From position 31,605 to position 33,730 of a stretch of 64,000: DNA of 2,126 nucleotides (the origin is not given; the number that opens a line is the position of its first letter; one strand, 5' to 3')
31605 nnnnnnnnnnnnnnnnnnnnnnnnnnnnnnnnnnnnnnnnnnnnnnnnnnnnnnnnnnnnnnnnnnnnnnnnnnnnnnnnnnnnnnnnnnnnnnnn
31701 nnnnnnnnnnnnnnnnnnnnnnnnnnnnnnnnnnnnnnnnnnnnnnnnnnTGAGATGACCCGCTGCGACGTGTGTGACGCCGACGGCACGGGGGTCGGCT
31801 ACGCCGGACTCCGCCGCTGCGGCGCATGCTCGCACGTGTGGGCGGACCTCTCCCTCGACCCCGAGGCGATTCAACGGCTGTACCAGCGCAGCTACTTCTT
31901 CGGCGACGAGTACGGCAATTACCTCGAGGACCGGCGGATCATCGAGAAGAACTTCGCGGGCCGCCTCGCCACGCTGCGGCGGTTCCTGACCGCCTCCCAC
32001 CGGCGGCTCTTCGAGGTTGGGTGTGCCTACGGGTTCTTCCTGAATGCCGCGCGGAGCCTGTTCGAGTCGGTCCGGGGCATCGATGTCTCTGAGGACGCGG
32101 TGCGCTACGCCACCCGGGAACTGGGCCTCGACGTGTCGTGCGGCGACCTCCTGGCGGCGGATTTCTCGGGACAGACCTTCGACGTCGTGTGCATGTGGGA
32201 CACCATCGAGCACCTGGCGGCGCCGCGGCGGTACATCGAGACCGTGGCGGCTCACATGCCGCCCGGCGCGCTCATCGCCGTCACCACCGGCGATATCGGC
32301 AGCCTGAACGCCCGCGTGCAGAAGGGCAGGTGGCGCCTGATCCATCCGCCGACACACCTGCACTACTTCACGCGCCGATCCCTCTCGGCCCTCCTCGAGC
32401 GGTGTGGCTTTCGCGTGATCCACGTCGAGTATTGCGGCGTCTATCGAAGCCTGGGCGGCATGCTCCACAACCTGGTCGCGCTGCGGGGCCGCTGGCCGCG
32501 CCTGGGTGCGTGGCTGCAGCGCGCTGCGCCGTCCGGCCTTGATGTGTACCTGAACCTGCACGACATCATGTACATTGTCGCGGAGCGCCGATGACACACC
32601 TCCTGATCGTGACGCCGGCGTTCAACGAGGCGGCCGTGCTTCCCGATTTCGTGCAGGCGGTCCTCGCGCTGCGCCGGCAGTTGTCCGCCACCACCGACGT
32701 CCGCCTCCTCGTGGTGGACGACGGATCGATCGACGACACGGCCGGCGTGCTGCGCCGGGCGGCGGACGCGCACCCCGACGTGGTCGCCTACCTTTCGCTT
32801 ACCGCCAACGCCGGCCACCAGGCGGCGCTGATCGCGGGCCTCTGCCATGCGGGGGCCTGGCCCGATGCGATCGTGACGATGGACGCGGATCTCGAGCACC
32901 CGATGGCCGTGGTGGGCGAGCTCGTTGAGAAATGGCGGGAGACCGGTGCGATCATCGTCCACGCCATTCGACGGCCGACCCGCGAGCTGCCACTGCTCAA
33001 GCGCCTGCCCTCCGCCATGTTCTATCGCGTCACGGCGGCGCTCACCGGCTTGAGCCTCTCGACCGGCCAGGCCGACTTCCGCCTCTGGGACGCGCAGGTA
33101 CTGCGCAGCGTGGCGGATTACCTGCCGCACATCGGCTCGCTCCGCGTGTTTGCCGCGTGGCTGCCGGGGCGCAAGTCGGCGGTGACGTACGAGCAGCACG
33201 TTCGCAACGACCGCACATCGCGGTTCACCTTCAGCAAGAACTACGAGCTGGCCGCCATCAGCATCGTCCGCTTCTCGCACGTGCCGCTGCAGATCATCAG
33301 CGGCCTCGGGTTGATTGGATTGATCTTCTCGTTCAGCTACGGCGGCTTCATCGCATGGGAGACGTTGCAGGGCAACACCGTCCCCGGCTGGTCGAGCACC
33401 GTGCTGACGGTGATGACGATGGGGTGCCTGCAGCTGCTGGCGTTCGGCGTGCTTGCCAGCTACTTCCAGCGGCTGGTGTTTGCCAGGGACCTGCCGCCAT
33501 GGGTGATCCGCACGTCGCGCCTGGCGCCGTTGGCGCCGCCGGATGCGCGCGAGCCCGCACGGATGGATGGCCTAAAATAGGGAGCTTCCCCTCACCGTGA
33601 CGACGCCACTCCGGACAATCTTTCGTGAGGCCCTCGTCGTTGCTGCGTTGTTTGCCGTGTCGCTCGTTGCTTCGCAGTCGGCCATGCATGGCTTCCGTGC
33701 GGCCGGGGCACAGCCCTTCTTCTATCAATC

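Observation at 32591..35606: Recurrent 'GT2 then big membrane protein' pairing, three times in the window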

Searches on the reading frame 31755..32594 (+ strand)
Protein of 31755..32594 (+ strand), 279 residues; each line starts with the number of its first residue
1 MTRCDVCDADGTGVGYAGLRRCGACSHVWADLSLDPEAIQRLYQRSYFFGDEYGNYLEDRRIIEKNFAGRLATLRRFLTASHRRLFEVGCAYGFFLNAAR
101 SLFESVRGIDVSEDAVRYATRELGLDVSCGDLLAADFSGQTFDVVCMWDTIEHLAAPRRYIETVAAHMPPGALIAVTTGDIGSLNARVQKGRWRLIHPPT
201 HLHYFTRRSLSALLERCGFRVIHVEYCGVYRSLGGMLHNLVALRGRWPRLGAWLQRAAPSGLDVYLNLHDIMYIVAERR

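Call 26: search_protein_families(library=ncbifam, proteins=[window:31755-32594:+], max_evalue=0.01)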
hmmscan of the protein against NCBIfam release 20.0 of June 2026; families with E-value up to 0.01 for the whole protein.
window:31755-32594:+ (279 aa): 9 families
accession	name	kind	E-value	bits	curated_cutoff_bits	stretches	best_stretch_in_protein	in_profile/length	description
TIGR01983.1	UbiG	equivalog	9.6e-08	31.6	102.95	1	81-178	49-153/228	bifunctional 2-polyprenyl-6-hydroxyphenol methylase/3-demethylubiquinol 3-O-methyltransferase UbiG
TIGR02072.1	BioC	equivalog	1.3e-07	31.7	184.95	1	72-226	28-178/244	malonyl-ACP O-methyltransferase BioC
TIGR04345.1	ovoA_Cterm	equivalog_domain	2.6e-07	30.4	170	1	65-120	23-80/242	putative 4-mercaptohistidine N1-methyltransferase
TIGR03587.1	Pse_Me-ase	hypoth_equivalog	3.9e-06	27.1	112.05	1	47-156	7-120/204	pseudaminic acid biosynthesis-associated methylase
NF041255.1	mycofact_MftM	equivalog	0.00024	20.5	200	1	82-157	140-220/289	mycofactocin oligosaccharide methyltransferase MftM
NF008300.0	PRK11088.1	equivalog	0.0016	18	303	1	72-180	76-184/272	23S rRNA (guanine(745)-N(1))-methyltransferase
TIGR04074.1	bacter_Hen1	equivalog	0.0026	16.3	340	1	73-181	273-396/462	3' terminal RNA ribose 2'-O-methyltransferase Hen1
TIGR02081.1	metW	equivalog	0.0034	16.9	189.5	1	83-161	15-95/194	methionine biosynthesis protein MetW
NF045667.1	MTase_DVU1556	equivalog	0.0043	16.5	155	1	74-225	17-166/213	DVU_1556 family methyltransferase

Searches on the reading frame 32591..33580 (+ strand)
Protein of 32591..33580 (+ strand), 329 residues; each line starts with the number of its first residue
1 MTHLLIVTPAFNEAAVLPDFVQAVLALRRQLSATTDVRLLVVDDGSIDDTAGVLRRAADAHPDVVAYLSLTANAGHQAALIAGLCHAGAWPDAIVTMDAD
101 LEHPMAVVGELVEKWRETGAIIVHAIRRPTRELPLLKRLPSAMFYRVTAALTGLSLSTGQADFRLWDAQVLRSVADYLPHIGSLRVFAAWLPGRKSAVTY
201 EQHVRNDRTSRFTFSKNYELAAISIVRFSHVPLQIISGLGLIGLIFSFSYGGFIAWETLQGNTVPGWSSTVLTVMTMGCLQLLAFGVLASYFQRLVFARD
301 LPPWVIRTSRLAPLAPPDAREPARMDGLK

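Call 7: search_protein_families(library=pfam, proteins=[window:32591-33580:+], max_evalue=0.01)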
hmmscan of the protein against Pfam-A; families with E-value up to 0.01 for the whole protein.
window:32591-33580:+ (329 aa): 5 families
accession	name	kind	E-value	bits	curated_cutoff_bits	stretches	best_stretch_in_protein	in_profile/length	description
PF00535.33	Glycos_transf_2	-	1.7e-20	74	23.3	1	6-141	2-129/168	Glycosyl transferase family 2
PF13641.12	Glyco_tranf_2_3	-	3.8e-05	24.3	27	1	5-100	4-96/230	Glycosyltransferase like family 2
PF13704.12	Glyco_tranf_2_4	-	0.0038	18.1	27.5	1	12-100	2-81/98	Glycosyl transferase family 2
PF13506.12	Glyco_transf_21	-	0.0058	16.6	21.7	1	87-170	28-113/174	Glycosyl transferase family 21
PF25259.1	DUF7860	-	0.008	16.9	27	0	245-279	22-56/75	Family of unknown function (DUF7860)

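Call 14: search_solved_structures(query=window:32591-33580:+, max_evalue=0.001)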
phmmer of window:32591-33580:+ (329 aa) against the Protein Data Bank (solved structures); distinct sequences matched with E-value up to 0.001: 9.
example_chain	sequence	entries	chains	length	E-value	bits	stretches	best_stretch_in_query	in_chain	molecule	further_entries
5ekp_C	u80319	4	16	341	8.3e-36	127.2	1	4-296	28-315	Uncharacterized glycosyltransferase sll0501 | Glycosyltransferase sll0501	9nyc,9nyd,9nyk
9nye_A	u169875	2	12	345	8.7e-36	127.1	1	4-296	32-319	Glycosyltransferase sll0501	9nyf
5eke_A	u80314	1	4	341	1.1e-35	126.8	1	4-296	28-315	Uncharacterized glycosyltransferase sll0501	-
9hwj_A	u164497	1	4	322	6.7e-18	68.4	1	5-296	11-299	Undecaprenyl-phosphate 4-deoxy-4-formamido-L-arabinose transferase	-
9bhc_C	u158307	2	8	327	3.9e-16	62.6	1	5-296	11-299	Undecaprenyl-phosphate 4-deoxy-4-formamido-L-arabinose transferase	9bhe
8vxh_A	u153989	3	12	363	5.6e-16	62.1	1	5-296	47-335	Undecaprenyl-phosphate 4-deoxy-4-formamido-L-arabinose transferase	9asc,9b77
6yv7_B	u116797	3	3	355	4.8e-05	26.1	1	4-130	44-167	Glycosyl transferase, family 2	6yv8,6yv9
6yv7_A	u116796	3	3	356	4.8e-05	26.1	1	4-130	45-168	Glycosyl transferase, family 2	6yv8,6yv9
5mlz_A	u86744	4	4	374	0.00013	24.7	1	6-119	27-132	Dolichol monophosphate mannose synthase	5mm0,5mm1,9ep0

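Call 26: search_protein_families(library=ncbifam, proteins=[window:32591-33580:+], max_evalue=0.01)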
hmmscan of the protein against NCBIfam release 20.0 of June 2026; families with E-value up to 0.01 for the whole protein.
window:32591-33580:+ (329 aa): 13 families
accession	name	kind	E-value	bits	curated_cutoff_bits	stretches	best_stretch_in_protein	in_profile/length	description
NF047588.1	GlcsyltransPgfSStrep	equivalog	9.6e-40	136.7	500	1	4-306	3-302/308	glycosyltransferase PgfS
NF007986.1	PRK10714.1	equivalog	4.6e-20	71.9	529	1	4-295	8-296/316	undecaprenyl-phosphate 4-deoxy-4-formamido-L-arabinose transferase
NF058614.1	PPMAGASynPpgS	equivalog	3.4e-11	43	370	1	5-170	3-161/226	polyprenyl-phospho-N-acetylgalactosaminyl synthase PpgS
NF041875.1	EPS_EpsD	equivalog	1.2e-08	34.8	370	1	6-152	3-144/325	exopolysaccharide biosynthesis glycosyltransferase EpsD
TIGR03937.1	PgaC_IcaA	equivalog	1.6e-08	34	422.3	1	5-100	48-135/407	poly-beta-1,6-N-acetyl-D-glucosamine synthase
TIGR03469.1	HpnB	hypoth_equivalog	5e-08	32.4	379.25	1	4-123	46-168/386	hopene-associated glycosyltransferase HpnB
TIGR04242.1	nodulat_NodC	equivalog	3.7e-05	22.9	550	1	6-118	52-159/395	chitooligosaccharide synthase NodC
NF010496.0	PRK13915.1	equivalog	0.00016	20.9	262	1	5-106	34-132/307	glucosyl-3-phosphoglycerate synthase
NF007482.0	PRK10073.1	equivalog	0.00023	20.3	423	1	3-89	7-86/334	glycosyltransferase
NF047683.1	TeichurnBiosyTuaG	equivalog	0.00057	19.6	400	1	5-88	9-86/252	teichuronic acid biosynthesis protein TuaG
TIGR04283.1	glyco_like_mftF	equivalog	0.00071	19.2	182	1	6-66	3-52/221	TIGR04283 family arsenosugar biosynthesis glycosyltransferase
NF041391.1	DPhHxTase_Halo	equivalog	0.0018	17.3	375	1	26-174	12-153/213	dolichyl-phosphate hexose transferase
NF045692.1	OglycostaseCruG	equivalog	0.0039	16.2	600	1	4-119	43-156/386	2'-O-glycosyltransferase CruG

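Call 73: search_solved_structures(query=window:32591-33580:+, max_evalue=1e-30, show_alignments=1)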
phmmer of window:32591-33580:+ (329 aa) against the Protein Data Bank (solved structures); distinct sequences matched with E-value up to 1e-30: 3.
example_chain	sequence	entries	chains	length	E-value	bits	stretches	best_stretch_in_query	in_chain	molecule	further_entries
5ekp_C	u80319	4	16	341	8.3e-36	127.2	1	4-296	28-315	Uncharacterized glycosyltransferase sll0501 | Glycosyltransferase sll0501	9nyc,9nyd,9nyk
9nye_A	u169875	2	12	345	8.7e-36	127.1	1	4-296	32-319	Glycosyltransferase sll0501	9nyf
5eke_A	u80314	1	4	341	1.1e-35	126.8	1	4-296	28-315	Uncharacterized glycosyltransferase sll0501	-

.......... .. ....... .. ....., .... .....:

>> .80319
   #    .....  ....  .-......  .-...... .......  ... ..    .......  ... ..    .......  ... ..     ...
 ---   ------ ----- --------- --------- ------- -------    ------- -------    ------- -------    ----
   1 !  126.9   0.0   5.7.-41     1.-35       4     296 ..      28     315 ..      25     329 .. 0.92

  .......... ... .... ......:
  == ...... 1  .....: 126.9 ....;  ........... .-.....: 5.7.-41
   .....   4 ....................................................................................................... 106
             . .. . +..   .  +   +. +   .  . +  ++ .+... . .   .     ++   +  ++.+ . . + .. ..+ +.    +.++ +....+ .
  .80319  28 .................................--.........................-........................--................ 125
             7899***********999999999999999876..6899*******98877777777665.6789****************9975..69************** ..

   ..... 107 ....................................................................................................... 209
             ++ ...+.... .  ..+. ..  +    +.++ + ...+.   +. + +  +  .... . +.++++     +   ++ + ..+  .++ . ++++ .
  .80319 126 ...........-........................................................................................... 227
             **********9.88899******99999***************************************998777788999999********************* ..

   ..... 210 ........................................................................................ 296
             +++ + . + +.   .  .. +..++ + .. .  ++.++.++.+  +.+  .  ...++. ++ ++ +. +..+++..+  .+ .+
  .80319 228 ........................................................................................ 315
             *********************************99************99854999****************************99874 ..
